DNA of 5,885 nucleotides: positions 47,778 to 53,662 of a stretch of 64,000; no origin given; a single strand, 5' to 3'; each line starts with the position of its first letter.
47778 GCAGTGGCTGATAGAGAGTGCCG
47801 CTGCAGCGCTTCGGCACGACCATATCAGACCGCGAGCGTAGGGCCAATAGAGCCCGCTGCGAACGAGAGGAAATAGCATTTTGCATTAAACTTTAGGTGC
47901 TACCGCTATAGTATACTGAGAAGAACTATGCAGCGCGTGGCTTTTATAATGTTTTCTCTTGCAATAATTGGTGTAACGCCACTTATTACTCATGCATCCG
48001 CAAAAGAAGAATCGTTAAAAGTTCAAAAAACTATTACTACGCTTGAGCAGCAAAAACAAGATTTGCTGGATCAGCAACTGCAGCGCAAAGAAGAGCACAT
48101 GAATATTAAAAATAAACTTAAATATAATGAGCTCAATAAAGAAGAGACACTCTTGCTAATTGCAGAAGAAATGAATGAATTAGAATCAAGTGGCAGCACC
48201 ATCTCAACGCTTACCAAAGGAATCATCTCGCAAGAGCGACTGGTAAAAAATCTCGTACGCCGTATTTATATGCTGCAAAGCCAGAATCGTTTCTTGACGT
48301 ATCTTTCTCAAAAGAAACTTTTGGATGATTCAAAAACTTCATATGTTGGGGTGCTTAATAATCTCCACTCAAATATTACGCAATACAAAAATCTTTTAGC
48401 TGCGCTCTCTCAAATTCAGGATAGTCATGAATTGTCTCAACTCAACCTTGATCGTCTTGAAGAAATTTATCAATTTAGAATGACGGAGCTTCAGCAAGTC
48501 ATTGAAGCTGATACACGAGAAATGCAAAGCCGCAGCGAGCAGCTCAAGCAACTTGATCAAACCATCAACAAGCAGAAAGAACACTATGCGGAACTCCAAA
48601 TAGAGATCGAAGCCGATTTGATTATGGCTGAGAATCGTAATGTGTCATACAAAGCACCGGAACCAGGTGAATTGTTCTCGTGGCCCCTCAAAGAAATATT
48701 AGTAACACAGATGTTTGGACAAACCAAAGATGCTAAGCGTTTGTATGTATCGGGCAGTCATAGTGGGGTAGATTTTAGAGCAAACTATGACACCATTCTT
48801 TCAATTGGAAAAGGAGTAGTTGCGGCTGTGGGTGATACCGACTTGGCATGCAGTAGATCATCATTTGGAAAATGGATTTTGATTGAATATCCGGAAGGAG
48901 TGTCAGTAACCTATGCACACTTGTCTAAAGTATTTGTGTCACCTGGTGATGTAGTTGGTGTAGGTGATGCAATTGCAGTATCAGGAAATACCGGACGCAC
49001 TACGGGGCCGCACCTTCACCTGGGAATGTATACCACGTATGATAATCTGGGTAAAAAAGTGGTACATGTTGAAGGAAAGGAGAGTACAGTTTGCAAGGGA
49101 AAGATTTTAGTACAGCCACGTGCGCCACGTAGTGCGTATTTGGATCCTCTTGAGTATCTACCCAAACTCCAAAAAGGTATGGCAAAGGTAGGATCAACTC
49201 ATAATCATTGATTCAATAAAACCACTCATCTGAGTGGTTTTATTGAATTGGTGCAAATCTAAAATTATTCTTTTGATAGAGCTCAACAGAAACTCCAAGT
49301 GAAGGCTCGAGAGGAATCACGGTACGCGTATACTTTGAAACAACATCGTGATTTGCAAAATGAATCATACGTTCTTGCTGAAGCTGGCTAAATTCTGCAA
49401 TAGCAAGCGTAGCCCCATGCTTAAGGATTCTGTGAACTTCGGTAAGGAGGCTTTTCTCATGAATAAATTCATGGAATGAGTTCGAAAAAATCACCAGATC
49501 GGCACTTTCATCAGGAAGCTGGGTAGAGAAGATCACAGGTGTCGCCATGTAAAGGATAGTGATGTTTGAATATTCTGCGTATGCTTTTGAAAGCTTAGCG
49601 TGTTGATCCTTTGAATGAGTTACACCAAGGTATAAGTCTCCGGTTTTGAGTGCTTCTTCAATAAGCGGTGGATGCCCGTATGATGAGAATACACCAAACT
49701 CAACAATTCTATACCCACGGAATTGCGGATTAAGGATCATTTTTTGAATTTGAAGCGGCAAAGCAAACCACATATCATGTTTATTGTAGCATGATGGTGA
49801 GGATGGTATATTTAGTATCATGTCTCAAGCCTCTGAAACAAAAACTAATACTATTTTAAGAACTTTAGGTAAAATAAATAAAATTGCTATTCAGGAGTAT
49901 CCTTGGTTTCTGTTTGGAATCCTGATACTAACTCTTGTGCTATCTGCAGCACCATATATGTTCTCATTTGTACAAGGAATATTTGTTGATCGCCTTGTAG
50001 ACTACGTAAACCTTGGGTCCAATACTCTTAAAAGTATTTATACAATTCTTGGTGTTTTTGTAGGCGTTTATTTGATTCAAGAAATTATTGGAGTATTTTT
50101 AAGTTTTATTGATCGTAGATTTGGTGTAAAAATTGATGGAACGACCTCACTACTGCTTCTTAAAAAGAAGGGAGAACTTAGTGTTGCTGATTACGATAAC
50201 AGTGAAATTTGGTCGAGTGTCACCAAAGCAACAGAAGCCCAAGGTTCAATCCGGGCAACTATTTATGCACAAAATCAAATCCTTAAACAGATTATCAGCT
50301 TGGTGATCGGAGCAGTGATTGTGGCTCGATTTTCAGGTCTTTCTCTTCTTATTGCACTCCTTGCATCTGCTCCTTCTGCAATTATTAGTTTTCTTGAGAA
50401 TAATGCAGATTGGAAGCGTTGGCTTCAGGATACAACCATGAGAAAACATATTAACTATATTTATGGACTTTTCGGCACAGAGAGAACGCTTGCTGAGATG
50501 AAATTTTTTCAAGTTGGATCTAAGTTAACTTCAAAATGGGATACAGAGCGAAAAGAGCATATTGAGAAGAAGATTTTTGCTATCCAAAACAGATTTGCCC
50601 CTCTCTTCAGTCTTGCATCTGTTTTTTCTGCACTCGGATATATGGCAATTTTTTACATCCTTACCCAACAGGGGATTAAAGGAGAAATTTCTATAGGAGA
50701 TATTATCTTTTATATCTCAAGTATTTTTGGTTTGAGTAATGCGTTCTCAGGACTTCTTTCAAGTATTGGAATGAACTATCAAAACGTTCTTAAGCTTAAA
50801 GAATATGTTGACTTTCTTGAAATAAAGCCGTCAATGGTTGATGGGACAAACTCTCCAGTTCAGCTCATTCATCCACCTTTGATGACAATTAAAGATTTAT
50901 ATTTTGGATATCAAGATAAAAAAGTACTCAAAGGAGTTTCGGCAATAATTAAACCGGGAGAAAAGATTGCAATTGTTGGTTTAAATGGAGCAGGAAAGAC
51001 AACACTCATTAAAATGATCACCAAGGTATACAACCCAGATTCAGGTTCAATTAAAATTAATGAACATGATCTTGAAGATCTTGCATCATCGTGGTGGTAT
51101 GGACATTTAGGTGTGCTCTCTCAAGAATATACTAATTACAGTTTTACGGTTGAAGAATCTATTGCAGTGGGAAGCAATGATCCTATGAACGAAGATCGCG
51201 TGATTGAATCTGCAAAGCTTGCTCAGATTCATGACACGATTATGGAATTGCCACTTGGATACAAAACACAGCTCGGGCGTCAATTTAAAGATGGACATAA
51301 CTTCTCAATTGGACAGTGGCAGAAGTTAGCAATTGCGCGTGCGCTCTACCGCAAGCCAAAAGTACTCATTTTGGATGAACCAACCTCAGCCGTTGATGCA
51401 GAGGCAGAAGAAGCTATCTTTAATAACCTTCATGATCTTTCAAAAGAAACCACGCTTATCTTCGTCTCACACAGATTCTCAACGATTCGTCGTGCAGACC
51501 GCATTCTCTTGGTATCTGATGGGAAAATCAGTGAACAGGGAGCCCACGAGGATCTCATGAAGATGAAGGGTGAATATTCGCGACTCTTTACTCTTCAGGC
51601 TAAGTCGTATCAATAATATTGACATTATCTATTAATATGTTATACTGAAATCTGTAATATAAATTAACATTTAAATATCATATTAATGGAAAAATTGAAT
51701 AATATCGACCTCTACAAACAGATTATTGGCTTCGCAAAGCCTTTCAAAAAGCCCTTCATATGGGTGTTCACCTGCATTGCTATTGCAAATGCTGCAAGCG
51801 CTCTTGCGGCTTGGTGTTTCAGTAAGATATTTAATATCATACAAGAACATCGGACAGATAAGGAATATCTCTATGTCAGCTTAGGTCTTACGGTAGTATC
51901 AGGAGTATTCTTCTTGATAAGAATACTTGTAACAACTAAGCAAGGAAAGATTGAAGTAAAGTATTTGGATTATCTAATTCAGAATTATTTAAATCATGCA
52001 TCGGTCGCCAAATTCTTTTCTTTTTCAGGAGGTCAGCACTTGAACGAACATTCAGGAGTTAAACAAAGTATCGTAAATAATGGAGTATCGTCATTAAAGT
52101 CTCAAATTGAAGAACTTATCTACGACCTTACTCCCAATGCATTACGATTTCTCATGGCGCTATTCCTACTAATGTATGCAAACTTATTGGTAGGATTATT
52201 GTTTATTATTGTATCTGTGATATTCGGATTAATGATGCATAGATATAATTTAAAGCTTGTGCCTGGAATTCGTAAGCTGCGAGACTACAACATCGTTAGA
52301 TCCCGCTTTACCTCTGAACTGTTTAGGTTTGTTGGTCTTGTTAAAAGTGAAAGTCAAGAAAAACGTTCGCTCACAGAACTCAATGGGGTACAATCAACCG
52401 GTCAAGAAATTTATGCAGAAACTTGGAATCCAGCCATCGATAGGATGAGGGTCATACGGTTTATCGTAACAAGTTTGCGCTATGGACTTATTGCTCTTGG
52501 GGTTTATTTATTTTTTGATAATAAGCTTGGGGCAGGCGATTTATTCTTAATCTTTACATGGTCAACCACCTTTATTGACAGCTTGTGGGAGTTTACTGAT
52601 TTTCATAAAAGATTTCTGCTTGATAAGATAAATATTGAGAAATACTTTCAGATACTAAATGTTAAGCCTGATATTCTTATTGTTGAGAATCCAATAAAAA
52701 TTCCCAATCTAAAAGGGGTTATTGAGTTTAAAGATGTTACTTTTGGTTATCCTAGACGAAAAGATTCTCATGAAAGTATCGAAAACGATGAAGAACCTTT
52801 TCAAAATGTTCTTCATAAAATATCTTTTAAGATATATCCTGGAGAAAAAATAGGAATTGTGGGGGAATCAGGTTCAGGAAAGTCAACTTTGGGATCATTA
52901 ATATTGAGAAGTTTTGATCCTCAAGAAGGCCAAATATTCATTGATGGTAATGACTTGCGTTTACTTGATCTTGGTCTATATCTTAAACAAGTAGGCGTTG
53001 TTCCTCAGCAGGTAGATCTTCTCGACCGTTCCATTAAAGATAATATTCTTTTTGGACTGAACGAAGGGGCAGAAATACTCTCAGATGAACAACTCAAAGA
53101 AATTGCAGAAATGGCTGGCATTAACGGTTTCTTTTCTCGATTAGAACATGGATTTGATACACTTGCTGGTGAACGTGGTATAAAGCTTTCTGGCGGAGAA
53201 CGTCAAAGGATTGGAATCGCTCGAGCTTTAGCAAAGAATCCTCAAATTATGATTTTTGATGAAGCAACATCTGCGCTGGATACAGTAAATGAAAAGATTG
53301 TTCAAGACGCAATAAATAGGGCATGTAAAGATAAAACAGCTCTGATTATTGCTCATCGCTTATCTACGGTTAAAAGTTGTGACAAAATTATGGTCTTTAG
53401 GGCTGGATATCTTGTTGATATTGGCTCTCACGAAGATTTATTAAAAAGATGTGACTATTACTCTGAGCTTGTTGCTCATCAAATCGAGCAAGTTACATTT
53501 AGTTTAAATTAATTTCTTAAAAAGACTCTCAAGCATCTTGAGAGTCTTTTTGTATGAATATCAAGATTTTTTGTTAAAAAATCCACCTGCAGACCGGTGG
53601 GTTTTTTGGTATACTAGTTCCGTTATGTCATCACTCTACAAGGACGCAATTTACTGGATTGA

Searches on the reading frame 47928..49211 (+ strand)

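Call 72: search_protein_families(library=pfam, proteins=[window:47928-49211:+], max_evalue=0.001)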
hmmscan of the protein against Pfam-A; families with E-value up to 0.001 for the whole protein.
window:47928-49211:+ (427 aa): 1 family
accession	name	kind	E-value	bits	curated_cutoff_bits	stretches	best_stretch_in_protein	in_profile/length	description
PF01551.29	Peptidase_M23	-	8.7e-21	74.4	28.7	1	277-370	2-90/96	Peptidase family M23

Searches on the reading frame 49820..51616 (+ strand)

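Call 7: search_protein_families(library=pfam, proteins=[window:49820-51616:+], max_evalue=0.00001)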
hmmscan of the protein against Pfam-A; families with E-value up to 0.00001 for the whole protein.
window:49820-51616:+ (598 aa): 3 families
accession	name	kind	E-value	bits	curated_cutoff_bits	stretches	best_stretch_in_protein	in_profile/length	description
PF00005.33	ABC_tran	-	1.8e-32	113.3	25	1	370-523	1-137/137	ABC transporter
PF13304.12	AAA_21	-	6.9e-07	30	27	0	493-551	236-298/304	AAA domain, putative AbiEii toxin, Type IV TA system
PF02463.25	SMC_N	-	7e-06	26.1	40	0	505-566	151-212/220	RecF/RecN/SMC N terminal domain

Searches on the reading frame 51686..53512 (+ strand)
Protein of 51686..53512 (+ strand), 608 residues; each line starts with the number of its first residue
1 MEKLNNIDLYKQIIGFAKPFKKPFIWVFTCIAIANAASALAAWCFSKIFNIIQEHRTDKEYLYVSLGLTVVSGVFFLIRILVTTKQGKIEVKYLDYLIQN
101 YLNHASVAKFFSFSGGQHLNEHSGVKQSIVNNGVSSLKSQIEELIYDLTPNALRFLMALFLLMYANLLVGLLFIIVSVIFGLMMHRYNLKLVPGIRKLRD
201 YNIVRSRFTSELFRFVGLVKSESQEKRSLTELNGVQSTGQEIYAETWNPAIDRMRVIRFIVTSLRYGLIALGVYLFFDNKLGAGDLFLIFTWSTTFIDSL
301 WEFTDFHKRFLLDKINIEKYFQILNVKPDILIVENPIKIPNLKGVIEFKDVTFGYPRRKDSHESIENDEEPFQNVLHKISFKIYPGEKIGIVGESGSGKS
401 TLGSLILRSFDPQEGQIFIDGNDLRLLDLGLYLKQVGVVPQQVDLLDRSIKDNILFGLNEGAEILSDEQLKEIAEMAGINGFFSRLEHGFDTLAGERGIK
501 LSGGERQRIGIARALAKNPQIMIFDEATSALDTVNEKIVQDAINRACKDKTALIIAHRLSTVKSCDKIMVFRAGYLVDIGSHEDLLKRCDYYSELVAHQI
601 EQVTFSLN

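Call 7: search_protein_families(library=pfam, proteins=[window:51686-53512:+], max_evalue=0.00001)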
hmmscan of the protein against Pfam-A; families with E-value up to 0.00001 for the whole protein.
window:51686-53512:+ (608 aa): 2 families
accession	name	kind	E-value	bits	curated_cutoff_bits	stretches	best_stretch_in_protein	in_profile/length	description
PF00005.33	ABC_tran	-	3.1e-32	112.5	25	1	376-529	1-137/137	ABC transporter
PF02463.25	SMC_N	-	3e-09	37.1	40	1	413-569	107-209/220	RecF/RecN/SMC N terminal domain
